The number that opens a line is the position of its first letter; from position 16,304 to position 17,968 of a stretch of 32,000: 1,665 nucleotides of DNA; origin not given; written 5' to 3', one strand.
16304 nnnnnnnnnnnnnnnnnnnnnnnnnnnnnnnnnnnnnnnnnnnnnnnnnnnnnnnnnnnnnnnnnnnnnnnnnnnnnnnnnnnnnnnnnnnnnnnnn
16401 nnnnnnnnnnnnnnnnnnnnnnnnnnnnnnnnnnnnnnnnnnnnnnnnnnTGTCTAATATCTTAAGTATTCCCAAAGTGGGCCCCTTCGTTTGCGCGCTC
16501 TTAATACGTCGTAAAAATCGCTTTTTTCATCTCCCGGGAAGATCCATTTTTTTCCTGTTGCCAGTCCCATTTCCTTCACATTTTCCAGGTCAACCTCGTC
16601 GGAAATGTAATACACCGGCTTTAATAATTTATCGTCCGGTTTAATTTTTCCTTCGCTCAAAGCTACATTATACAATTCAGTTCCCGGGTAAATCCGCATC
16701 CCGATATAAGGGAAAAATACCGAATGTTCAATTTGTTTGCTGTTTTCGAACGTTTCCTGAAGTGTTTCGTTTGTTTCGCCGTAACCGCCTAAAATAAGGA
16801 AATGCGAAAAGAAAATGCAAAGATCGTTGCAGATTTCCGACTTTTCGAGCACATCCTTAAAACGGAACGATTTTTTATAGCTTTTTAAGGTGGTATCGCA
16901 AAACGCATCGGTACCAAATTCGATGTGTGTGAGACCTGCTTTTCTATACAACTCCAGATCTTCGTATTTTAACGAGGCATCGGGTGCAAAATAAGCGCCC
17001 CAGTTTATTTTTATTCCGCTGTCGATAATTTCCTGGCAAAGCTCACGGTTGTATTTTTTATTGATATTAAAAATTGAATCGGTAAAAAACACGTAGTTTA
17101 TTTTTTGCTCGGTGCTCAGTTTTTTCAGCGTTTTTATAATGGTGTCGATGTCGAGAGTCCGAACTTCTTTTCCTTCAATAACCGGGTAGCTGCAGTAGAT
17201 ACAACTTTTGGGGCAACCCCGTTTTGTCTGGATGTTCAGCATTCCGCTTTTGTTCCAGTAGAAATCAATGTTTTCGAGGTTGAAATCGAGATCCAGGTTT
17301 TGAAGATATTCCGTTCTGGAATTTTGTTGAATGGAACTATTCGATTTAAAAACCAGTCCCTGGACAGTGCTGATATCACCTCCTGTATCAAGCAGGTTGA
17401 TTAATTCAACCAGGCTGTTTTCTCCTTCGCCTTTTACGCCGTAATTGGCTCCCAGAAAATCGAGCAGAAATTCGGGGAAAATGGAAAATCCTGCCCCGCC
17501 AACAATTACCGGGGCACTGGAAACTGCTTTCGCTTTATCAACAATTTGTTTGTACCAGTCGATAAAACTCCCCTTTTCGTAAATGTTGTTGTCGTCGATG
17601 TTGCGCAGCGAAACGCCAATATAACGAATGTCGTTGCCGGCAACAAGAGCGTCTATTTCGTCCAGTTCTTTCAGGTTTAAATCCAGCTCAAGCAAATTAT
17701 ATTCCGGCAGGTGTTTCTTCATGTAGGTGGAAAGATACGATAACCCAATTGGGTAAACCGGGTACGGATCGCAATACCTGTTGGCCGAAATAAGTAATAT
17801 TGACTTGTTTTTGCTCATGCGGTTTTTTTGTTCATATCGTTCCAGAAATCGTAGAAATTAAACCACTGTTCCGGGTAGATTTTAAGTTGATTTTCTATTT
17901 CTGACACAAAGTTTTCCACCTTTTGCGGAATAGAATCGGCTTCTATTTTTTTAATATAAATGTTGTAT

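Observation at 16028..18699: B12-binding radical SAM enzyme translationally coupled between an LpxL-type acyltransferase and a hotdog protein inside the polyene operon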

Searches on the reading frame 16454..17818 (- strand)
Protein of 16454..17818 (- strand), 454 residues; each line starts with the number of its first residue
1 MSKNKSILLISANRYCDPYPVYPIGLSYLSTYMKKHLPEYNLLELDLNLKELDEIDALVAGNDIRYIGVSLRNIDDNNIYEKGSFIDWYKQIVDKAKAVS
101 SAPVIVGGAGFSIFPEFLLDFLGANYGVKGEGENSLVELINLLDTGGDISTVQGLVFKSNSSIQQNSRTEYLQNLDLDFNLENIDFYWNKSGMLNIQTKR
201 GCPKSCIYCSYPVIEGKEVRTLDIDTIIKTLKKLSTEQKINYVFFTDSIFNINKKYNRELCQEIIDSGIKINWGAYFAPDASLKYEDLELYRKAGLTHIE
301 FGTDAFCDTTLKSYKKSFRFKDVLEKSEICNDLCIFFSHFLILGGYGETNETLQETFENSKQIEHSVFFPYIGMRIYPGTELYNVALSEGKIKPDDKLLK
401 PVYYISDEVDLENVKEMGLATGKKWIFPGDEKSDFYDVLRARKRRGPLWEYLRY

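Call 3: search_protein_families(library=ncbifam, proteins=[window:16454-17818:-], max_evalue=0.001)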
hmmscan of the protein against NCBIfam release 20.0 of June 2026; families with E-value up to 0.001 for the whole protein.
window:16454-17818:- (454 aa): 21 families
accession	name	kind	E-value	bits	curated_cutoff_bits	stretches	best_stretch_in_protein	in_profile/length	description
TIGR04072.2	rSAM_ladder_B12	equivalog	2.6e-122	408.6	360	1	7-452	2-441/443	lipid biosynthesis B12-binding/radical SAM protein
TIGR04385.1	B12_rSAM_cofa1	equivalog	2.5e-49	168.7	450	1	18-407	15-415/438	B12 lower ligand biosynthesis radical SAM protein BzaD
TIGR04428.1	B12_rSAM_trp_MT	equivalog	5.3e-38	130.7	500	2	9-160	4-154/558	tryptophan 2-C-methyltransferase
TIGR04479.1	bcpD_PhpK_rSAM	subfamily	1.2e-34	119.5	600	1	21-359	70-405/504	PhpK family radical SAM P-methyltransferase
NF045585.1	rSAM_slr0320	equivalog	4.7e-30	104.6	775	1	94-395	130-446/511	photosystem II high light acclimation radical SAM protein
TIGR03471.1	HpnJ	equivalog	1.1e-27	97.1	577.6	1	145-397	138-398/472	hopanoid biosynthesis associated radical SAM protein HpnJ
TIGR02026.1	BchE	equivalog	2.7e-26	92.5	481.35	1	124-363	116-365/497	magnesium-protoporphyrin IX monomethyl ester anaerobic oxidative cyclase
TIGR04014.1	B12_SAM_MJ_0865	equivalog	1.1e-22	80.4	360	1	89-390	57-362/434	methyl-coenzyme M reductase glutamine C-methyltransferase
TIGR04013.1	B12_SAM_MJ_1487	hypoth_equivalog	3e-20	72.4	251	1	88-364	58-334/382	TIGR04013 family B12-binding domain/radical SAM domain-containing protein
NF038361.1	rSAM_Sden_1168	equivalog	1.1e-16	60.6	575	1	55-394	132-481/560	Sden_1168 family B12-binding radical SAM P-methyltransferase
NF033070.1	rSAM_AprD4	equivalog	5.3e-16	58.6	500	1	191-397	194-401/456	AprD4 family radical SAM diol-dehydratase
TIGR04367.1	HpnR_B12_rSAM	equivalog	5.7e-16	58.1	650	1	86-382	78-369/490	hopanoid C-3 methylase HpnR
TIGR04295.1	B12_rSAM_oligo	hypoth_equivalog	2.4e-13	49.6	400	1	93-316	94-314/422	TIGR04295 family B12-binding domain-containing radical SAM protein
TIGR03975.1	rSAM_ocin_1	subfamily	3.1e-11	42.5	281.85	1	118-365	176-432/606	RiPP maturation radical SAM C-methyltransferase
NF050148.1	rSAM_ApyD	equivalog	1.9e-08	33.2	750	1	101-356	103-359/645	RiPP biosynthesis radical SAM protein ApyD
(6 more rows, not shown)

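Call 4: search_protein_families(library=pfam, proteins=[window:16454-17818:-], max_evalue=0.001)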
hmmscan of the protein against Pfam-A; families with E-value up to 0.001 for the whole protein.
window:16454-17818:- (454 aa): 2 families
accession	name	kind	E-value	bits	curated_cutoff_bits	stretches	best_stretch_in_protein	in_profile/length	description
PF04055.27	Radical_SAM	-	7.6e-18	65.7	29.5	1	198-358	3-164/166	Radical SAM superfamily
PF02310.24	B12-binding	-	2.5e-10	40.7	32.1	1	18-139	9-120/121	B12 binding domain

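Call 20: find_homologous_proteins(query=window:16454-17818:-, max_evalue=1e-10)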
Query window:16454-17818:- (454 aa): 2761 proteins with E <= 1e-10 among 8000 candidates; the best 120 are listed.
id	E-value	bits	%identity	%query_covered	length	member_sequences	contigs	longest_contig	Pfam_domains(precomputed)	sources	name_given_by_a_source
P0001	0.0e+0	1038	100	100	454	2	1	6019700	PF04055.28,PF02310.25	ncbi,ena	-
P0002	2.7e-273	925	87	100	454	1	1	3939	PF04055.28,PF02310.25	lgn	-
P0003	4.6e-256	868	81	100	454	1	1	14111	PF04055.28,PF02310.25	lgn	-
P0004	7.3e-249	844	79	100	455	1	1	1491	PF04055.28,PF02310.25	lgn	-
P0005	3.4e-248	842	80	100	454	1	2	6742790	PF04055.28,PF02310.25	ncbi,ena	-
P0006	1.8e-243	826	78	100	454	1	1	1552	PF04055.28,PF02310.25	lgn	-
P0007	3.2e-242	822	77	100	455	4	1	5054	PF04055.28,PF02310.25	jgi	-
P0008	7.2e-229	778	78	93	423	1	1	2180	PF04055.28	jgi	jgi:radical SAM superfamily enzyme YgiQ (UPF0313 family)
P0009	2.1e-180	618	58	100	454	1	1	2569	PF04055.28,PF02310.25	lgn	-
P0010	4.4e-180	617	58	100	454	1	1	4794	PF04055.28,PF02310.25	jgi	jgi:radical SAM superfamily enzyme YgiQ (UPF0313 family)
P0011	2.9e-178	611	59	100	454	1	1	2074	PF04055.28,PF02310.25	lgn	-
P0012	8.9e-177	606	59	100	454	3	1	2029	PF04055.28,PF02310.25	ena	-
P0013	1.0e-176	606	58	100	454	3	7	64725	PF04055.28,PF02310.25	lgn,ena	-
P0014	1.5e-176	606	59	99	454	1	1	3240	PF04055.28,PF02310.25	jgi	jgi:radical SAM superfamily enzyme YgiQ (UPF0313 family)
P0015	4.5e-175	601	58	100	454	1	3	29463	PF04055.28,PF02310.25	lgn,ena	-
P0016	5.8e-175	600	57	100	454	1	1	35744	PF04055.28,PF02310.25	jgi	jgi:radical SAM superfamily enzyme YgiQ (UPF0313 family)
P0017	9.3e-175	600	58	100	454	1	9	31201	PF04055.28,PF02310.25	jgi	-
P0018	1.6e-174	599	57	100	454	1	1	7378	PF04055.28,PF02310.25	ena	-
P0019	1.8e-174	599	57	100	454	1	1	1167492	PF04055.28,PF02310.25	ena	-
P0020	1.0e-173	596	58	100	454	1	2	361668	PF04055.28,PF02310.25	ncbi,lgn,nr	ncbi:MAG: radical SAM protein [Bacteroidales bacterium]|nr:radical SAM protein [Bacteroidales bacter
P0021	1.1e-173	596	57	100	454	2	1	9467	PF04055.28,PF02310.25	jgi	jgi:radical SAM superfamily enzyme YgiQ (UPF0313 family)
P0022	2.1e-173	595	57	100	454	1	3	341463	PF04055.28,PF02310.25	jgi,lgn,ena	-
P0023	4.4e-173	594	57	100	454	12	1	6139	PF04055.28,PF02310.25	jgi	-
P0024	8.0e-173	593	57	100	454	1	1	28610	PF04055.28,PF02310.25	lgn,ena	-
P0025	8.4e-173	593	57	100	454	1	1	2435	PF04055.28,PF02310.25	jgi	jgi:radical SAM superfamily enzyme YgiQ (UPF0313 family)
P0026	1.1e-172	593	57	99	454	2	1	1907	PF04055.28,PF02310.25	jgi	-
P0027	1.5e-172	592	57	100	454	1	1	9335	PF04055.28,PF02310.25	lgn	-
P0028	1.6e-172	592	57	100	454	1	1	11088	PF04055.28,PF02310.25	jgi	-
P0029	2.2e-172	592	57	100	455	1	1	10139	PF04055.28,PF02310.25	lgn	-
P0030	3.3e-172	591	56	100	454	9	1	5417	PF04055.28,PF02310.25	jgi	jgi:radical SAM superfamily enzyme YgiQ (UPF0313 family)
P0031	3.8e-172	591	57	100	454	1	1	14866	PF04055.28,PF02310.25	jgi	jgi:radical SAM superfamily enzyme YgiQ (UPF0313 family)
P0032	8.6e-172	590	56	100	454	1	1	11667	PF04055.28,PF02310.25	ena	-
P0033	1.6e-171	589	56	100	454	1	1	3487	PF04055.28,PF02310.25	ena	-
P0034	2.7e-171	588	56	100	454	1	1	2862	PF04055.28,PF02310.25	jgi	jgi:radical SAM superfamily enzyme YgiQ (UPF0313 family)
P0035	2.9e-171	588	56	98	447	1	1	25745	PF04055.28,PF02310.25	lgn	-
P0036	3.4e-171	588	56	98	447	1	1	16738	PF04055.28,PF02310.25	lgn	-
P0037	3.9e-171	588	57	100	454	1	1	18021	PF04055.28,PF02310.25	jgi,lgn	jgi:radical SAM superfamily enzyme YgiQ (UPF0313 family)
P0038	5.1e-171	587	57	99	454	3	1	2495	PF04055.28,PF02310.25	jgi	-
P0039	7.4e-171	587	56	100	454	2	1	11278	PF04055.28,PF02310.25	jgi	jgi:radical SAM superfamily enzyme YgiQ (UPF0313 family)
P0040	1.2e-170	586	56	100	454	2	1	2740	PF04055.28,PF02310.25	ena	-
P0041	2.4e-170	585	56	99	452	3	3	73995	PF04055.28,PF02310.25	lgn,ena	-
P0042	3.2e-170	585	56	100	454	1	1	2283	PF04055.28,PF02310.25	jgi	jgi:radical SAM superfamily enzyme YgiQ (UPF0313 family)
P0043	3.5e-170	585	55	100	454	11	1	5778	PF04055.28,PF02310.25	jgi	jgi:radical SAM superfamily enzyme YgiQ (UPF0313 family)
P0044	3.5e-170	585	56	100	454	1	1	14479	PF04055.28,PF02310.25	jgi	jgi:radical SAM superfamily enzyme YgiQ (UPF0313 family)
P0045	4.6e-170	584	57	99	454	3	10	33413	PF04055.28,PF02310.25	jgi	jgi:radical SAM superfamily enzyme YgiQ (UPF0313 family)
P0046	1.3e-169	583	59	100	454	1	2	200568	PF04055.28,PF02310.25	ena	-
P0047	1.4e-169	583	55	100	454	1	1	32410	PF04055.28,PF02310.25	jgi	jgi:radical SAM superfamily enzyme YgiQ (UPF0313 family)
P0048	1.8e-169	582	57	99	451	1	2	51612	PF04055.28,PF02310.25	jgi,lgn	-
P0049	2.0e-169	582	57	99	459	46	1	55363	PF04055.28,PF02310.25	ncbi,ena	-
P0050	2.4e-169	582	56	100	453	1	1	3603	PF04055.28,PF02310.25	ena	-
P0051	2.8e-169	582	55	99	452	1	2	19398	PF04055.28,PF02310.25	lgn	-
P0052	4.7e-169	581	56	100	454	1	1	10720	PF04055.28,PF02310.25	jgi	jgi:radical SAM superfamily enzyme YgiQ (UPF0313 family)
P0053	5.1e-169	581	56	99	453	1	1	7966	PF04055.28,PF02310.25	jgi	jgi:radical SAM superfamily enzyme YgiQ (UPF0313 family)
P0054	1.1e-168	580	57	100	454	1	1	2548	PF04055.28,PF02310.25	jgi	jgi:radical SAM superfamily enzyme YgiQ (UPF0313 family)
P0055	1.5e-168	579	55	100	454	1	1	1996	PF04055.28,PF02310.25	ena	-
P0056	1.8e-168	579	56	100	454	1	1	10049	PF04055.28,PF02310.25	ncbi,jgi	jgi:radical SAM superfamily enzyme YgiQ (UPF0313 family)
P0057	1.9e-168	579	55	100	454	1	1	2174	PF04055.28,PF02310.25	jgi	jgi:radical SAM superfamily enzyme YgiQ (UPF0313 family)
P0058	3.6e-168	578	55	100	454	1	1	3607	PF04055.28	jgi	jgi:radical SAM superfamily enzyme YgiQ (UPF0313 family)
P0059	5.2e-168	578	55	100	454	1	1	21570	PF04055.28,PF02310.25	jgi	jgi:radical SAM superfamily enzyme YgiQ (UPF0313 family)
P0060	8.0e-168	577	57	100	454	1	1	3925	PF04055.28,PF02310.25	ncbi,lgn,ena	-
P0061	1.4e-167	576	56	100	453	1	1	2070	PF04055.28,PF02310.25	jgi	jgi:radical SAM superfamily enzyme YgiQ (UPF0313 family)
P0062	2.3e-167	575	55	100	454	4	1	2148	PF04055.28,PF02310.25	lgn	-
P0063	2.6e-167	575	55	99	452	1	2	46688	PF04055.28,PF02310.25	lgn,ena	-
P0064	3.1e-167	575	54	99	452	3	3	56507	PF04055.28,PF02310.25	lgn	-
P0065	3.5e-167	575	58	99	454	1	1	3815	PF04055.28,PF02310.25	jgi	jgi:radical SAM superfamily enzyme YgiQ (UPF0313 family)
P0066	1.0e-166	573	55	99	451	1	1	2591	PF04055.28,PF02310.25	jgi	jgi:radical SAM superfamily enzyme YgiQ (UPF0313 family)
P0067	1.5e-166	573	54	99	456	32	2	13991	PF04055.28,PF02310.25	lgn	-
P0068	2.3e-166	572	53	97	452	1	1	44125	PF04055.28,PF02310.25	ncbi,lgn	-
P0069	3.0e-166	572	55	100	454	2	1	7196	PF04055.28,PF02310.25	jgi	jgi:radical SAM superfamily enzyme YgiQ (UPF0313 family)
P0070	3.4e-166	572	56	99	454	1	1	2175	PF04055.28,PF02310.25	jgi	jgi:radical SAM superfamily enzyme YgiQ (UPF0313 family)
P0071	1.0e-165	570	55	99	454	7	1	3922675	PF04055.28,PF02310.25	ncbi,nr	ncbi:B12-binding domain-containing radical SAM protein [Tenuifilaceae bacterium CYCD]|nr:B12-binding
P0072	2.5e-165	569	54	99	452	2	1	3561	PF04055.28,PF02310.25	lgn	-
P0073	4.2e-165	568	55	99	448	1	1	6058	PF04055.28,PF02310.25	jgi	jgi:radical SAM superfamily enzyme YgiQ (UPF0313 family)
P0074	1.6e-164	566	55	99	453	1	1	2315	PF04055.28,PF02310.25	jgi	jgi:radical SAM superfamily enzyme YgiQ (UPF0313 family)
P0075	3.9e-164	565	55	100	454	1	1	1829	PF04055.28,PF02310.25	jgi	jgi:radical SAM superfamily enzyme YgiQ (UPF0313 family)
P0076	4.8e-164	564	55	100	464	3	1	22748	PF04055.28,PF02310.25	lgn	-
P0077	7.0e-164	564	54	99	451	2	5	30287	PF04055.28,PF02310.25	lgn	-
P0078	9.5e-164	564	54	99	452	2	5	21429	PF04055.28,PF02310.25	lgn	-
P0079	1.4e-163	563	54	100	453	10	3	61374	PF04055.28,PF02310.25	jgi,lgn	jgi:radical SAM superfamily enzyme YgiQ (UPF0313 family)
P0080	3.1e-163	562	53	99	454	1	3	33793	PF04055.28,PF02310.25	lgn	-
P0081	4.5e-162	558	54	100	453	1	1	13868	PF04055.28,PF02310.25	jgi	jgi:radical SAM superfamily enzyme YgiQ (UPF0313 family)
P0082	7.9e-162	557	55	96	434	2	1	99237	PF04055.28,PF02310.25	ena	-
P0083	1.2e-161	557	54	100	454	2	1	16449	PF04055.28,PF02310.25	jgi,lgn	jgi:radical SAM superfamily enzyme YgiQ (UPF0313 family)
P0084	1.5e-161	556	55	100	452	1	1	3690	PF04055.28,PF02310.25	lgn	-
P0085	4.0e-161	555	52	99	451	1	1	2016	PF04055.28,PF02310.25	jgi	jgi:radical SAM superfamily enzyme YgiQ (UPF0313 family)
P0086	5.2e-161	554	56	96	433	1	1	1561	PF04055.28,PF02310.25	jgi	jgi:radical SAM superfamily enzyme YgiQ (UPF0313 family)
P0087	8.8e-161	554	54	100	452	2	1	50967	PF04055.28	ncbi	ncbi:MAG: lipid biosynthesis B12-binding/radical SAM protein [Bacteroidales bacterium]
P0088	3.9e-160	552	52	100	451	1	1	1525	PF04055.28,PF02310.25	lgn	-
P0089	4.2e-160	551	53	100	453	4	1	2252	PF04055.28,PF02310.25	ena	-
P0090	6.9e-160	551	52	100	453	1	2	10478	PF04055.28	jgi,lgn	-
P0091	1.2e-159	550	52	100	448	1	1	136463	PF04055.28,PF02310.25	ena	-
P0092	1.4e-159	550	54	98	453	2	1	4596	PF04055.28,PF02310.25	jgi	-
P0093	1.7e-159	550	53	99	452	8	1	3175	PF04055.28,PF02310.25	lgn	-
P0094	2.3e-159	549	54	100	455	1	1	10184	PF04055.28,PF02310.25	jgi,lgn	jgi:radical SAM superfamily enzyme YgiQ (UPF0313 family)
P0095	5.0e-159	548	52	100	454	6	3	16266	PF04055.28,PF02310.25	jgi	jgi:radical SAM superfamily enzyme YgiQ (UPF0313 family)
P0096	1.2e-158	547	55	99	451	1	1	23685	PF04055.28,PF02310.25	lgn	-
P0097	1.5e-158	546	55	99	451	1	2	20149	PF04055.28,PF02310.25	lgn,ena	-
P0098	1.6e-158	546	54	99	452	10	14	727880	PF04055.28,PF02310.25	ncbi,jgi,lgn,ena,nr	ncbi:MAG: hypothetical protein A2X13_09955 [Bacteroidetes bacterium GWC2_33_15]|nr:MAG: hypothetical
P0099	1.7e-158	546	55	99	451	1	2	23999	PF04055.28,PF02310.25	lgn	-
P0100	1.9e-158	546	54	100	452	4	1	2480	PF04055.28,PF02310.25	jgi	-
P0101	3.8e-158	545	54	99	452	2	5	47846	PF04055.28,PF02310.25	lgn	-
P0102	4.1e-158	545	53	98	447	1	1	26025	PF04055.28,PF02310.25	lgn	-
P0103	5.3e-158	545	54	99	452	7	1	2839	PF04055.28,PF02310.25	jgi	jgi:radical SAM superfamily enzyme YgiQ (UPF0313 family)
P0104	1.1e-157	544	54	99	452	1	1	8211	PF04055.28,PF02310.25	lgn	-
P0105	1.7e-157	543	55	99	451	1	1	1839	PF04055.28,PF02310.25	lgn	-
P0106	1.8e-157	543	52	99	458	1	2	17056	PF04055.28,PF02310.25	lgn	-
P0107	1.9e-157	543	55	99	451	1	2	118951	PF04055.28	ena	-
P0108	2.0e-157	543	54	99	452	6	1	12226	PF04055.28,PF02310.25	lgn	-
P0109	2.6e-157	542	50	99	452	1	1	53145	PF04055.28,PF02310.25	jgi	-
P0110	3.2e-157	542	52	99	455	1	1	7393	PF04055.28,PF02310.25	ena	-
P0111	3.2e-157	542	54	98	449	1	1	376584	PF04055.28,PF02310.25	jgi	-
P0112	3.7e-157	542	52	99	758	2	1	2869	PF04055.28,PF03279.19,PF02310.25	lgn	-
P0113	4.0e-157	542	54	99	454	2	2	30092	PF04055.28,PF02310.25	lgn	-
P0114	4.5e-157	542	54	98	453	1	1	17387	PF04055.28,PF02310.25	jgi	-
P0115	4.6e-157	541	53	99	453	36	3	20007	PF04055.28,PF02310.25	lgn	-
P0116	4.7e-157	541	54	98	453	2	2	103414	PF04055.28,PF02310.25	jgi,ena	-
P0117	5.9e-157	541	52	99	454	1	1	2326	PF04055.28,PF02310.25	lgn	-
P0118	6.5e-157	541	54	99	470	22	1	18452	PF04055.28,PF02310.25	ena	-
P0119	6.8e-157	541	53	99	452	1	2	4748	PF04055.28,PF02310.25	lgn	-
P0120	6.8e-157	541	53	99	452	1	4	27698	PF04055.28,PF02310.25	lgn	-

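Call 22: find_encoding_contigs(protein=P0001, flank=10000, max_places=3)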
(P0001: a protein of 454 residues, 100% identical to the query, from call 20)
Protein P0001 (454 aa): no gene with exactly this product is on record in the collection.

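Call 23: list_cluster_members(proteins=[P0001, P0005, P0112])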
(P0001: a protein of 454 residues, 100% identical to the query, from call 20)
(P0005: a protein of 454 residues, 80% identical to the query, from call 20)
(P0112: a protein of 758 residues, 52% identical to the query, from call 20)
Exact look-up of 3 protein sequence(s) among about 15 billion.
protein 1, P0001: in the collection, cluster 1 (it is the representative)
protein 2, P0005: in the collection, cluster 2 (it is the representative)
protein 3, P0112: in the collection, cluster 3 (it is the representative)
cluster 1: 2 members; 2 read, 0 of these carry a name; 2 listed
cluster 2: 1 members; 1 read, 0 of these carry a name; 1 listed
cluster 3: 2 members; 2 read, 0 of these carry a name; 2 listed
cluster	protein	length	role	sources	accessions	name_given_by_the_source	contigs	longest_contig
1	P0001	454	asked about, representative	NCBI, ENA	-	-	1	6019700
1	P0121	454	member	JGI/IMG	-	-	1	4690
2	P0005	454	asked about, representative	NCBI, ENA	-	-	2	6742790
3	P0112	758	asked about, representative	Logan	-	-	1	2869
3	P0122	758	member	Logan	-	-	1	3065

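Call 28: search_protein_representatives(protein=window:16454-17818:-)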
Query: 454 residues. Proteins with E-value up to 0.001 (for the whole library): 31047; up to 1e-10: 13479; up to 1e-30: 643. The best 150 are listed.
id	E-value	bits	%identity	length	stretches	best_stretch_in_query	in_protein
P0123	1.9e-155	534.5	53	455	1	1-453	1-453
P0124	2.3e-154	530.9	51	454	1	4-454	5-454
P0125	1.5e-152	524.9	52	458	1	4-452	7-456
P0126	1.3e-118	413.0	55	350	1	7-354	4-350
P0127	1.2e-116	406.6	43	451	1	5-452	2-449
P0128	2.4e-110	385.8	43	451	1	7-452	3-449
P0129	1.4e-107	376.7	51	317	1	138-452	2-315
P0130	1.7e-102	359.9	49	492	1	111-453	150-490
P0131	7.9e-93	328.0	37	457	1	5-452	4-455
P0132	2.0e-91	323.4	37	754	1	5-452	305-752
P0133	4.2e-91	322.4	39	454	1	6-453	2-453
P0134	5.8e-90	318.6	55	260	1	193-452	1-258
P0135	4.9e-88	312.2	38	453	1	13-451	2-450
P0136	1.0e-86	307.9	37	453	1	7-452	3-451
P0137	3.1e-86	306.3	34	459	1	5-452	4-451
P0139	5.2e-85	302.3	36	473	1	6-452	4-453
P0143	4.4e-84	299.2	36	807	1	6-452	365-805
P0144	5.1e-84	299.0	38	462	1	7-452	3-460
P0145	1.6e-83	297.3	37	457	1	6-441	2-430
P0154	9.0e-78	278.4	33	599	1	6-452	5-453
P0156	6.2e-77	275.7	36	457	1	7-452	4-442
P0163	4.7e-75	269.4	37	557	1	6-392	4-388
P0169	5.3e-73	262.7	33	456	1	7-452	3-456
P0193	3.7e-68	246.7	31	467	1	2-452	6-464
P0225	2.3e-62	227.6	35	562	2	6-392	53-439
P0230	1.1e-61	225.4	31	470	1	7-452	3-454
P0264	1.0e-56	209.0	29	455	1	6-451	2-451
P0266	1.3e-56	208.7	37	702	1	114-452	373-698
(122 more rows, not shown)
